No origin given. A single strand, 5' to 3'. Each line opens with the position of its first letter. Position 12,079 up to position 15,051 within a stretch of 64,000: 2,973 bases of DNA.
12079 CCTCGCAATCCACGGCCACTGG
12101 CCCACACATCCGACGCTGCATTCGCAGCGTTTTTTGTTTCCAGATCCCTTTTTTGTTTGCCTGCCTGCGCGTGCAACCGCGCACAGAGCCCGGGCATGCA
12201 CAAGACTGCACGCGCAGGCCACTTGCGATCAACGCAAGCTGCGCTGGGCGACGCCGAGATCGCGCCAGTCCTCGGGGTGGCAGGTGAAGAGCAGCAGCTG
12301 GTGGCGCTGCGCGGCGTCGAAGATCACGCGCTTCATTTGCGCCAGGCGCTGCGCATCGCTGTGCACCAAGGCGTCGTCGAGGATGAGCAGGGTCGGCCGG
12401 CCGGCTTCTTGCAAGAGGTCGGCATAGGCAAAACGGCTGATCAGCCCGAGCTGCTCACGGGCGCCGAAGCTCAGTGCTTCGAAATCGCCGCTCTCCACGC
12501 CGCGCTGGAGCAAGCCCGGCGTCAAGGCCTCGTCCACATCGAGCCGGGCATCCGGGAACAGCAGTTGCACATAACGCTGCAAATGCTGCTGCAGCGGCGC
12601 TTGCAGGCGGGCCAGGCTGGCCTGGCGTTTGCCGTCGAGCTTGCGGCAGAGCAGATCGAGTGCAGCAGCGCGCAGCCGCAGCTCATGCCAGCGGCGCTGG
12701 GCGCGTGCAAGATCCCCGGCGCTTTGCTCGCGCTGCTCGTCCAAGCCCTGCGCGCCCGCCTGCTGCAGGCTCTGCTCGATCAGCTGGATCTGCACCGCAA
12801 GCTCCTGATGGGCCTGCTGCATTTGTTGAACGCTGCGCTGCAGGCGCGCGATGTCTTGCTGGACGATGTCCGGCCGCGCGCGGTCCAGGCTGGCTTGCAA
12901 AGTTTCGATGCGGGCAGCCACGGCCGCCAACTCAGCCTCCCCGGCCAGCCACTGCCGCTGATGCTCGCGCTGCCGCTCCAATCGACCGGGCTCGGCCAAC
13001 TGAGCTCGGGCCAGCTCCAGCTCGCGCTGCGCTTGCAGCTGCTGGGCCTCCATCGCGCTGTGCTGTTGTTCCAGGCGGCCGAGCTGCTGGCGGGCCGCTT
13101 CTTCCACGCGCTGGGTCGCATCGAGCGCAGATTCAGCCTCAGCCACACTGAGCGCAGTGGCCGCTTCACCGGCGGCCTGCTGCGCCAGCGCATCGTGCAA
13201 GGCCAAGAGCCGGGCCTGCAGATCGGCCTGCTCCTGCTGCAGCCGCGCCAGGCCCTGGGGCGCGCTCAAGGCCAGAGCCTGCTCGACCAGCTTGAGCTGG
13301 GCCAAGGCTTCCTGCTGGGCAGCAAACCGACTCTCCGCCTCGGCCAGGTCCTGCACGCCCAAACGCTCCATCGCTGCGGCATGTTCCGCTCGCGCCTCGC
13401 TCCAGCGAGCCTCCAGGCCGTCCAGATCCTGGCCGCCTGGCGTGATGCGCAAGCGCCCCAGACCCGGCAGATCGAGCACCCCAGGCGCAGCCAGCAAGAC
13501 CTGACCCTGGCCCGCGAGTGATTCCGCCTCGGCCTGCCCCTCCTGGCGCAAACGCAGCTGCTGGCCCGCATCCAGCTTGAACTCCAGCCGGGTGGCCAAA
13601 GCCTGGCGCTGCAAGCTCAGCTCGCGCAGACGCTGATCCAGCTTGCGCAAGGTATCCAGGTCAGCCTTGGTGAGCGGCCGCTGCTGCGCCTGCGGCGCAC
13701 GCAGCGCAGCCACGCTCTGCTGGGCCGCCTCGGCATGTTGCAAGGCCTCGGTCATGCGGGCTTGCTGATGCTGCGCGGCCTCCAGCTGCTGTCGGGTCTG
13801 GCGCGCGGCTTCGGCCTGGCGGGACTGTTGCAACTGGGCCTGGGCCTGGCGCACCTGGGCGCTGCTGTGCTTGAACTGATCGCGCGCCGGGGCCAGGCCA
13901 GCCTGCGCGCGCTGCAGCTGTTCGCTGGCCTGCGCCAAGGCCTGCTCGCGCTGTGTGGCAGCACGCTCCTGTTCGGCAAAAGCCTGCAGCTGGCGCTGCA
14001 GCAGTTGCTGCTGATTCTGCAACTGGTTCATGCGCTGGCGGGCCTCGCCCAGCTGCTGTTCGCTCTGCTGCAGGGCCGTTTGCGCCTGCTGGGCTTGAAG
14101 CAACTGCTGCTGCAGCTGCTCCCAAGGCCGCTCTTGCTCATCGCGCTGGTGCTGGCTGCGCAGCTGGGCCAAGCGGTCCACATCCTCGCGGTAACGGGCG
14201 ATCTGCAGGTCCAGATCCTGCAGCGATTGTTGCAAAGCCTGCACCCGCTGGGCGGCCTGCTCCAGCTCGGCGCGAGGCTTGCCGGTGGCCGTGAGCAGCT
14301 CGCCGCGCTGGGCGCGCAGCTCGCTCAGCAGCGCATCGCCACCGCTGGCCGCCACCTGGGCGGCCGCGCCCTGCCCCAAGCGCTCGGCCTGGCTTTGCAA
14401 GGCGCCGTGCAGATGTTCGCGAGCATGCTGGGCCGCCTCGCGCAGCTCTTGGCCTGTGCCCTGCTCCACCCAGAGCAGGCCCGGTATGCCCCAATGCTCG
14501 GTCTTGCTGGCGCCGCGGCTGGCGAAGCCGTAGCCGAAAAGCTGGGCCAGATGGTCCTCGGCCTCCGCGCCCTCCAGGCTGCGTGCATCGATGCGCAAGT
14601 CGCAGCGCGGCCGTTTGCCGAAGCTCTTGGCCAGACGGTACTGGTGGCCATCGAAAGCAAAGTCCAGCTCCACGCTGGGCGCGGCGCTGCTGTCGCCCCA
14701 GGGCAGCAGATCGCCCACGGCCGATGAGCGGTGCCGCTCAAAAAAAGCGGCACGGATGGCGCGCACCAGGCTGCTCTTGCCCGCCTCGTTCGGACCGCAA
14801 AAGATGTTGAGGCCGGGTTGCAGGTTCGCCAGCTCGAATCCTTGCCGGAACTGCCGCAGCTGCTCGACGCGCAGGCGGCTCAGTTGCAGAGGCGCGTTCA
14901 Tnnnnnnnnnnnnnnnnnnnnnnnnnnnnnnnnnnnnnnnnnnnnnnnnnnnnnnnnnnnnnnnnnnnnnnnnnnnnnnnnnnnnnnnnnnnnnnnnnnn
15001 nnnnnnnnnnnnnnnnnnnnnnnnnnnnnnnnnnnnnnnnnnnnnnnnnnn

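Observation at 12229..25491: Five-gene, translationally coupled operon recC-recB-recD-sbcD-like-sbcC-like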

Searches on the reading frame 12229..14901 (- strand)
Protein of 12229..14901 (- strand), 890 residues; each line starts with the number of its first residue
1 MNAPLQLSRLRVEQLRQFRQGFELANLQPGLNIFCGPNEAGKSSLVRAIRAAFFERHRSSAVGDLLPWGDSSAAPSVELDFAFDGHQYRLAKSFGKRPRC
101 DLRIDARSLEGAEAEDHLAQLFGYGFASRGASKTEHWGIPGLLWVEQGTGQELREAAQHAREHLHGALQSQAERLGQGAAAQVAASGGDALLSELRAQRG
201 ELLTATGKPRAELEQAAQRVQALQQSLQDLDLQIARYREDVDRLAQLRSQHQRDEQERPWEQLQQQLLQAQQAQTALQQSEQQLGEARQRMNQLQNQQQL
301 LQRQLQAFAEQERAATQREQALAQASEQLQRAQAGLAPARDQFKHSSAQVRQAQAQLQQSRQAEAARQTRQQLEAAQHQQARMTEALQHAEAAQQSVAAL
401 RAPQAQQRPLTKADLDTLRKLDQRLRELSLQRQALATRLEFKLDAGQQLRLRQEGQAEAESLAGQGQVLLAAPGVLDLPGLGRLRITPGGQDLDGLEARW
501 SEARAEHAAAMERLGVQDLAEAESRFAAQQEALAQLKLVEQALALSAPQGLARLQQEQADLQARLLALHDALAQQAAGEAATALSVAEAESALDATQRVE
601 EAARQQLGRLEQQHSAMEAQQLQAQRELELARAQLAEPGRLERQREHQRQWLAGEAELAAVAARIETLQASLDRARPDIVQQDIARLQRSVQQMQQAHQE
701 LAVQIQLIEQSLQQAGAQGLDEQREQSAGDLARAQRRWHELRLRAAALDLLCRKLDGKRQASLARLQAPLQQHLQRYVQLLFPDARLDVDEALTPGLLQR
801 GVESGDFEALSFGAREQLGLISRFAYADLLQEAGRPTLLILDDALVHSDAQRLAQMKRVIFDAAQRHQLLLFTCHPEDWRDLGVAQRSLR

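Call 3: search_protein_families(library=pfam, proteins=[window:12229-14901:-])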
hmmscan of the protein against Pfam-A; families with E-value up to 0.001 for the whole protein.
window:12229-14901:- (890 aa): 4 families
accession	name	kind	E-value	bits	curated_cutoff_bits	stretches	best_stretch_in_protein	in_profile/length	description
PF02463.25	SMC_N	-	2.2e-08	34.2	40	1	7-60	2-59/220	RecF/RecN/SMC N terminal domain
PF13476.12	AAA_23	-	1.5e-07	32.7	27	1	9-329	1-200/201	AAA domain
PF13175.12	AAA_15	-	1.3e-05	25.4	32.1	1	7-55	3-48/374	AAA ATPase domain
PF13514.12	AAA_27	-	3.1e-05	24.1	22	1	21-55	18-52/206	AAA domain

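Call 4: search_protein_families(library=ncbifam, proteins=[window:12229-14901:-])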
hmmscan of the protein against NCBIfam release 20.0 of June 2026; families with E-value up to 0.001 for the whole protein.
window:12229-14901:- (890 aa): 9 families
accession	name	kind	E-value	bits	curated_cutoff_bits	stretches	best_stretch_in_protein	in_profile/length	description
NF002244.0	PRK01156.1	equivalog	3.3e-12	45.3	847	1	27-100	21-95/895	DNA double-strand break repair ATPase Rad50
NF041034.1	Rad50_Sulf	equivalog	4.7e-10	38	1000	0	26-92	20-84/872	DNA double-strand break repair ATPase Rad50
NF003034.1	PRK03918.1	equivalog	3.4e-09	35.3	700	1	9-96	5-92/878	DNA double-strand break repair ATPase Rad50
NF045487.1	ASRP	equivalog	1e-06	27.7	300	1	26-56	11-41/593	archaea-specific SMC-related protein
NF041035.1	Rad50_Halo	equivalog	1.4e-06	27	1000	1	7-855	3-831/883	DNA double-strand break repair ATPase Rad50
NF045780.1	TrlF_fam_ATP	equivalog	7.1e-06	25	350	1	210-441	455-669/944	TrlF family AAA-like ATPase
TIGR02168.1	SMC_prok_B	equivalog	1.7e-05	22.8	567.35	0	193-444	696-952/1181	chromosome segregation protein SMC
TIGR02169.1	SMC_prok_A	equivalog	1.7e-05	22.7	729.4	0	555-772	667-880/1165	chromosome segregation protein SMC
NF002572.0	PRK02224.1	equivalog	0.00063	18.1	1087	1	6-95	2-88/888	DNA double-strand break repair ATPase Rad50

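Call 5: search_protein_families(library=padloc, proteins=[window:12229-14901:-])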
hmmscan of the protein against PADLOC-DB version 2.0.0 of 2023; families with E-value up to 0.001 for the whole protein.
window:12229-14901:- (890 aa): 16 families
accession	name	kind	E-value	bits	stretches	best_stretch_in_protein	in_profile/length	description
PDLC00071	GajA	-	1e-06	25.9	1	7-55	3-49/588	AAA ATPase domain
PDLC00091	GajA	-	1.8e-06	25.1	1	7-58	3-53/627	AAA ATPase domain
PDLC02979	AriA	-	5.1e-06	24.5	1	8-55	4-48/373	-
PDLC04135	mad3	-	9.4e-06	23.4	0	7-874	2-322/374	mads_3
PDLC04140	mad8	-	1.9e-05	22.3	0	34-109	32-100/314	mads_8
PDLC02747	PbeC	-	2.9e-05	21.1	1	5-98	1-103/632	PbeC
PDLC03863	LmuB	-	7e-05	19.7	1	5-94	3-84/610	-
PDLC00069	GajA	-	7.2e-05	19.4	1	7-56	3-50/687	AAA ATPase domain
PDLC00098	GajA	-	8.5e-05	19.5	1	7-59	3-53/534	AAA ATPase domain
PDLC00102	GajA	-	0.00019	18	1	7-55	3-49/532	AAA ATPase domain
PDLC00550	JetC2|JetC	-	0.00019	17.3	0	225-401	786-956/1355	DUF3584 domain; MukB-like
PDLC03865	LmuB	-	0.0002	17.7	0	213-387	315-756/1007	-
PDLC00551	JetC2|JetC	-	0.00021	17.3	0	211-424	776-985/1365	DUF3584 domain; MukB-like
PDLC00279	PtuA1|PtuA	-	0.0005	17.3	1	7-62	6-59/416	AAA ATPase domain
PDLC03859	LmuB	-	0.00057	17.2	1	23-54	17-49/611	-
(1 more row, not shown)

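Call 9: find_homologous_proteins(query=window:12229-14901:-)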
Query window:12229-14901:- (890 aa): 1349 proteins with E <= 0.001 among 8000 candidates; the best 120 are listed.
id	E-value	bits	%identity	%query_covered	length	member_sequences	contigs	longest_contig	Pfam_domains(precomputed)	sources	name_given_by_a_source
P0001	0.0e+0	1711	95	100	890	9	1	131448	PF13514.13,PF13175.13,PF13476.13,PF02463.26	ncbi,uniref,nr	ncbi:AAA family ATPase [Paucibacter sp. DJ1R-11]|uniref:AAA family ATPase n=1 Tax=Paucibacter sp. DJ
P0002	0.0e+0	1701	95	100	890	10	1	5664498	PF13514.13,PF13175.13,PF13476.13,PF02463.26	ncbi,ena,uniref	ncbi:AAA family ATPase [Roseateles sp.]|uniref:AAA family ATPase n=1 Tax=Roseateles sp. TaxID=197139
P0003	4.4e-285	967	60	100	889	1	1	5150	PF13476.13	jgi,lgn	jgi:hypothetical protein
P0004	1.3e-280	952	59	99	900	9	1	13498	PF13476.13,PF02463.26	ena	-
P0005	3.8e-278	944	60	57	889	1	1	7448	PF13476.13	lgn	-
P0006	5.6e-278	943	58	100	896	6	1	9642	PF13476.13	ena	-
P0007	9.6e-278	942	59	57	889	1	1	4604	PF13476.13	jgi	-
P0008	9.3e-275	932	59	57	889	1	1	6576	PF13476.13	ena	-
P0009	5.1e-274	930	59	57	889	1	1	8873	PF13476.13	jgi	-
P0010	1.1e-273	929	59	99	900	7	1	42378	PF13476.13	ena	-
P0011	8.7e-264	896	56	99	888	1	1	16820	PF13514.13,PF13175.13,PF13476.13,PF02463.26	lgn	-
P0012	8.7e-260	883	55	99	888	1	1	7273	PF13476.13,PF02463.26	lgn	-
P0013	1.6e-254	865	56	99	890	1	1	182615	PF13514.13,PF13476.13,PF02463.26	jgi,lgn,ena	-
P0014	1.3e-249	849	53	100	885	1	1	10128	PF13514.13,PF13175.13,PF13476.13,PF02463.26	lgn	-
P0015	1.1e-247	843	54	99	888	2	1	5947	PF13514.13,PF13175.13,PF13476.13,PF02463.26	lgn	-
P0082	6.1e-229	781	52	99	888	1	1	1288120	PF13514.13,PF13476.13,PF02463.26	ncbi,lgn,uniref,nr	ncbi:AAA family ATPase [Roseateles toxinivorans]|uniref:DNA repair exonuclease SbcCD ATPase subunit 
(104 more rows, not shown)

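Call 17: search_solved_structures(query=window:12229-14901:-, max_evalue=1)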
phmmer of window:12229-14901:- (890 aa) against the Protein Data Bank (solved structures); distinct sequences matched with E-value up to 1: 12.
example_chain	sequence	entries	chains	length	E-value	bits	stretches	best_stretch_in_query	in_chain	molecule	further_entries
3qkt_A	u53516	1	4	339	0.0012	20.9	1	9-96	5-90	DNA double-strand break repair rad50 ATPase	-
3qku_A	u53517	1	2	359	0.0015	20.6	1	9-96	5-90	DNA double-strand break repair rad50 ATPase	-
3aux_A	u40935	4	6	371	0.0022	20.1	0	26-94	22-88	DNA double-strand break repair rad50 ATPase | DNA double-strand break repair Rad50 ATPase,DNA double-strand break repair Rad50 ATPase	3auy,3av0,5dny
5f3w_B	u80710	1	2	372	0.0023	20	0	26-94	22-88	DNA double-strand break repair Rad50 ATPase,DNA double-strand break repair Rad50 ATPase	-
4nci_A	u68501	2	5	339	0.0032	19.5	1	9-96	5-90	DNA double-strand break repair Rad50 ATPase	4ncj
4nch_A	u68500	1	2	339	0.0061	18.6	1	9-96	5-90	DNA double-strand break repair Rad50 ATPase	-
4nck_A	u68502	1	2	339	0.008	18.2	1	9-96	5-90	DNA double-strand break repair Rad50 ATPase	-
1us8_A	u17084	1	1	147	0.11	14.4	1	8-96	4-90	DNA DOUBLE-STRAND BREAK REPAIR RAD50 ATPASE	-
1f2t_A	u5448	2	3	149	0.11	14.4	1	8-96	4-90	RAD50 ABC-ATPASE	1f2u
1ii8_A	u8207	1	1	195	0.2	13.5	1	9-96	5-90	Rad50 ABC-ATPase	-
3qkr_A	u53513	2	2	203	0.22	13.4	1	9-96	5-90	DNA double-strand break repair rad50 ATPase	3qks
3qf7_A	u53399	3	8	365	0.28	13.1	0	26-55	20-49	Rad50 | Probable DNA double-strand break repair Rad50 ATPase,Probable DNA double-strand break repa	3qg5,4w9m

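Call 23: find_encoding_contigs(protein=P0002, flank=10000, max_places=3)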
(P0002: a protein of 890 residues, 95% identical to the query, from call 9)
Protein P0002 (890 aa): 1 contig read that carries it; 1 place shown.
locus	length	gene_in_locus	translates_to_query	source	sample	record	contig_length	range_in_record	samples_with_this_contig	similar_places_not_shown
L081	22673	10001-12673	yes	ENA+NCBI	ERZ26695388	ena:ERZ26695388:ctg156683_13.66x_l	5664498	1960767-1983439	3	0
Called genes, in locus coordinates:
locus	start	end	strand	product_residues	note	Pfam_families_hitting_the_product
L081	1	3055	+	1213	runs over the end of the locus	PF04257:RecC_N, PF27451:RecC_4th, PF17946:RecC_C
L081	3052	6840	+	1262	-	PF00580:UvrD-helicase, PF13245:AAA_19 (faint), PF13361:UvrD_C, PF13538:UvrD_C_2 (faint), PF12705:PDDEXK_1 (weak)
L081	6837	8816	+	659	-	PF21185:RecD_N, PF13086:AAA_11 (faint), PF13245:AAA_19, PF13401:AAA_22, PF13604:AAA_30, PF05127:NAT10_TcmA_helicase, PF18335:SH3_13 (weak), PF13538:UvrD_C_2, +1 more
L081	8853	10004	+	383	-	PF00149:Metallophos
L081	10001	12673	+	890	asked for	PF02463:SMC_N (faint), PF13175:AAA_15 (faint), PF13476:AAA_23, PF13514:AAA_27 (weak)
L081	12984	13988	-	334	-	PF00348:polyprenyl_synt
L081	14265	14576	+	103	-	PF00829:Ribosomal_L21p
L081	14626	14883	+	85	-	PF01016:Ribosomal_L27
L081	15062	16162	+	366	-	PF01018:GTP1_OBG, PF01926:MMR_HSR1, PF02421:FeoB_N, PF03308:MeaB (faint)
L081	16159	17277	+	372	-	PF00696:AA_kinase, PF01472:PUA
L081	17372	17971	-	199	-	PF00293:NUDIX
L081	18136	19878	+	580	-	PF00587:tRNA-synt_2b, PF04073:tRNA_edit, PF03129:HGTP_anticodon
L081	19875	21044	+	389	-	-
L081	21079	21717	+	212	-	PF01464:SLT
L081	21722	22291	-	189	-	PF02441:Flavoprotein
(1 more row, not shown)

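Call 45: predict_structure(alignment_id=A3)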
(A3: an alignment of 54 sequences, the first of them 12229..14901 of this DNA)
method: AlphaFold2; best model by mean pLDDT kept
length: 890 residues; sequences in the alignment: 54
mean_pLDDT: 80.5   pTM: 0.49
mean pLDDT of the five models: 80.5, 80.4, 79.2, 78.4, 77.6
residues with pLDDT >= 90: 199; 70-90: 532; 50-70: 140; < 50: 19
segments of 3 or more residues with pLDDT < 50: 670-678
pLDDT, mean of each block of 10 residues (from residue 1): 85 85 92 83 86 83 80 91 94 89 96 91 74 53 67 67 74 68 66 87 86 89 88 82 79 71 58 49 55 63 70 77 83 81 83 80 79 84 86 87 82 91 91 84 89 87 90 87 82 82 92 92 89 85 82 86 86 67 71 82 82 80 79 68 60 60 58 46 66 75 79 72 87 91 91 84 83 93 90 84 82 85 89 88 83 92 94 90 88
secondary structure, 60 per line:
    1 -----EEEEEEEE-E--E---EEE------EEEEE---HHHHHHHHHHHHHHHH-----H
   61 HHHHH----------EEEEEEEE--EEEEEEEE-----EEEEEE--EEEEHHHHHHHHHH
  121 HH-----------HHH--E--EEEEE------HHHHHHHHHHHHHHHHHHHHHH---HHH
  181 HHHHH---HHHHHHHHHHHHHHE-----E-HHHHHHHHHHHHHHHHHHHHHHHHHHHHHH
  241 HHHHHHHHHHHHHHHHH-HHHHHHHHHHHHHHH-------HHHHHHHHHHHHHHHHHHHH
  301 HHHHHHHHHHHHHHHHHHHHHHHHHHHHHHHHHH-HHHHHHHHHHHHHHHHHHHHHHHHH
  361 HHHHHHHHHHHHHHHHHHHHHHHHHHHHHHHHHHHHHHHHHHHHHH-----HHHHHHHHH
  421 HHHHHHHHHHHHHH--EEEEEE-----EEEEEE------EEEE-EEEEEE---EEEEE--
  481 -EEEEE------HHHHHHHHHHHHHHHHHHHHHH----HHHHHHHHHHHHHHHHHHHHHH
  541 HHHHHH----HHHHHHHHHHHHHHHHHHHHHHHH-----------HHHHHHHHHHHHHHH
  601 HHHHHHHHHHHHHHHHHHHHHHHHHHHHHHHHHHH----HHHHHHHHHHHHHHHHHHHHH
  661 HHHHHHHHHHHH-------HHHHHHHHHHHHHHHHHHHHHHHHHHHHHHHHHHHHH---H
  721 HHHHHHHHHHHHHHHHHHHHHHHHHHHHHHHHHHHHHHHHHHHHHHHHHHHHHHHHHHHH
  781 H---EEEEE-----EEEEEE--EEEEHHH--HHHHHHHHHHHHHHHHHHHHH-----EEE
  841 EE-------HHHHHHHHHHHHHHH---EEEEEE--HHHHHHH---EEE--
elements in order (helices of 4 or more, strands of 3 or more residues): E6-13 E22-24 E31-35 H39-54 H60-65 E76-83 E86-93 E99-104 E107-110 H111-122 E142-146 H153-174 H178-185 H189-202 H211-257 H259-273 H281-334 H336-406 H412-434 E437-442 E448-453 E460-463 E465-470 E474-478 E482-486 H493-514 H519-546 H551-574 H586-635 H640-672 H680-716 H720-781 E785-789 E795-800 E803-806 H812-832 E838-842 H850-864 E868-873 H876-882 E886-888

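Call 53: fold_search(model_id=the predicted structure, library=pdb)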
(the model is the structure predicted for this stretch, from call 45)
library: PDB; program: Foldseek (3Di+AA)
matches with E <= 10: 1044; with E <= 0.001: 119
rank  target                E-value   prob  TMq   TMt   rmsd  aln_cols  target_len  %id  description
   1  8i4x_B                1.5e-15  1.00  0.27  0.23  119.2      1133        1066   11  Cryo-EM structure of 5-subunit Smc5/6 (released 2024-06-26)
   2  6yvu_B                2.6e-15  1.00  0.25  0.19  106.5      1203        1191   11  Condensin complex from S.cerevisiae ATP-free apo non-engaged state (released 2020-07-15)
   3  7zr1_D                3.4e-15  1.00  0.26  0.30  104.3       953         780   13  Chaetomium thermophilum Mre11-Rad50-Nbs1 complex bound to ATPyS (composite structure) (released 2023-01-11)
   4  7yqh_B                5.8e-15  1.00  0.27  0.23  120.0      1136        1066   11  Cryo-EM structure of 8-subunit Smc5/6 (released 2024-01-31)
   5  7zr1_C                8.3e-15  1.00  0.26  0.29  104.6       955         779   14  Chaetomium thermophilum Mre11-Rad50-Nbs1 complex bound to ATPyS (composite structure) (released 2023-01-11)
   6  8i13_B                3.6e-13  1.00  0.25  0.22  124.4      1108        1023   13  Cryo-EM structure of 6-subunit Smc5/6 (released 2024-06-26)
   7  7qcd_A                1.1e-12  1.00  0.28  0.25  130.1      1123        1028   12  CryoEM structure of the Smc5/6-holocomplex (composite structure) (released 2022-09-21)
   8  7qcd_B                1.1e-12  1.00  0.25  0.22  125.6      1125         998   11  CryoEM structure of the Smc5/6-holocomplex (composite structure) (released 2022-09-21)
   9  9gm6_A                1.2e-12  1.00  0.20  0.16  49.5      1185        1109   12  MukBEF in a nucleotide-bound state with open neck gate (heads core) (released 2025-03-26)
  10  9gm7_A                1.3e-11  1.00  0.18  0.12  54.2      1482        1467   12  MukBEF in a nucleotide-bound state with open neck gate (monomer) (released 2025-03-26)
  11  9gm6_B                1.8e-11  1.00  0.23  0.19  43.7      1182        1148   14  MukBEF in a nucleotide-bound state with open neck gate (heads core) (released 2025-03-26)
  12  8i4x_A                2.0e-11  1.00  0.27  0.23  125.3      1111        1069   10  Cryo-EM structure of 5-subunit Smc5/6 (released 2024-06-26)
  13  8i13_A                3.4e-11  1.00  0.27  0.24  126.3      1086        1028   12  Cryo-EM structure of 6-subunit Smc5/6 (released 2024-06-26)
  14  9gm9_A                3.4e-11  1.00  0.20  0.18  50.5      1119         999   13  MukBEF in a DNA capture state (released 2025-03-26)
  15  7nyw_B                8.2e-11  1.00  0.17  0.18  48.3      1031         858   14  Cryo-EM structure of the MukBEF-MatP-DNA head module (released 2021-07-07)
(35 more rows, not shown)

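Call 75: find_encoding_contigs(protein=P0010, flank=10000, max_places=2)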
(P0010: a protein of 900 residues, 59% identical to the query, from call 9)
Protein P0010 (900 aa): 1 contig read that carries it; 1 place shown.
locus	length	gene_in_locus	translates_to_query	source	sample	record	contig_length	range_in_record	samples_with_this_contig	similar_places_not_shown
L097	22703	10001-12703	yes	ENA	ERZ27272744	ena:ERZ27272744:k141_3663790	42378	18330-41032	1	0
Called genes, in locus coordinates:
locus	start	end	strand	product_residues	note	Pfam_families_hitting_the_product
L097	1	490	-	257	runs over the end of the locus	PF00072:Response_reg, PF04397:LytTR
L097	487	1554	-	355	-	PF06580:His_kinase, PF02518:HATPase_c (weak)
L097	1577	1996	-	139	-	-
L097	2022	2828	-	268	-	PF10067:DUF2306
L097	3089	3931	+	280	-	PF10067:DUF2306 (weak)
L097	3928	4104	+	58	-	-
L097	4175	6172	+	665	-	PF00989:PAS (weak), PF08448:PAS_4, PF00989:PAS, PF08448:PAS_4 (weak), PF13426:PAS_9, PF00512:HisKA, PF02518:HATPase_c, PF00072:Response_reg, +2 more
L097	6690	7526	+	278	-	PF00561:Abhydrolase_1, PF12697:Abhydrolase_6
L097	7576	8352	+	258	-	PF00072:Response_reg, PF00486:Trans_reg_C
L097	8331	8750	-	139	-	PF00042:Globin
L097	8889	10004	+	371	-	PF00149:Metallophos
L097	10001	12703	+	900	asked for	PF13476:AAA_23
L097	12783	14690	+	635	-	PF02518:HATPase_c (weak), PF13589:HATPase_c_3, PF00183:HSP90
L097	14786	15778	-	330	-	PF01636:APH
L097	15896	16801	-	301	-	PF10881:DUF2726 (weak)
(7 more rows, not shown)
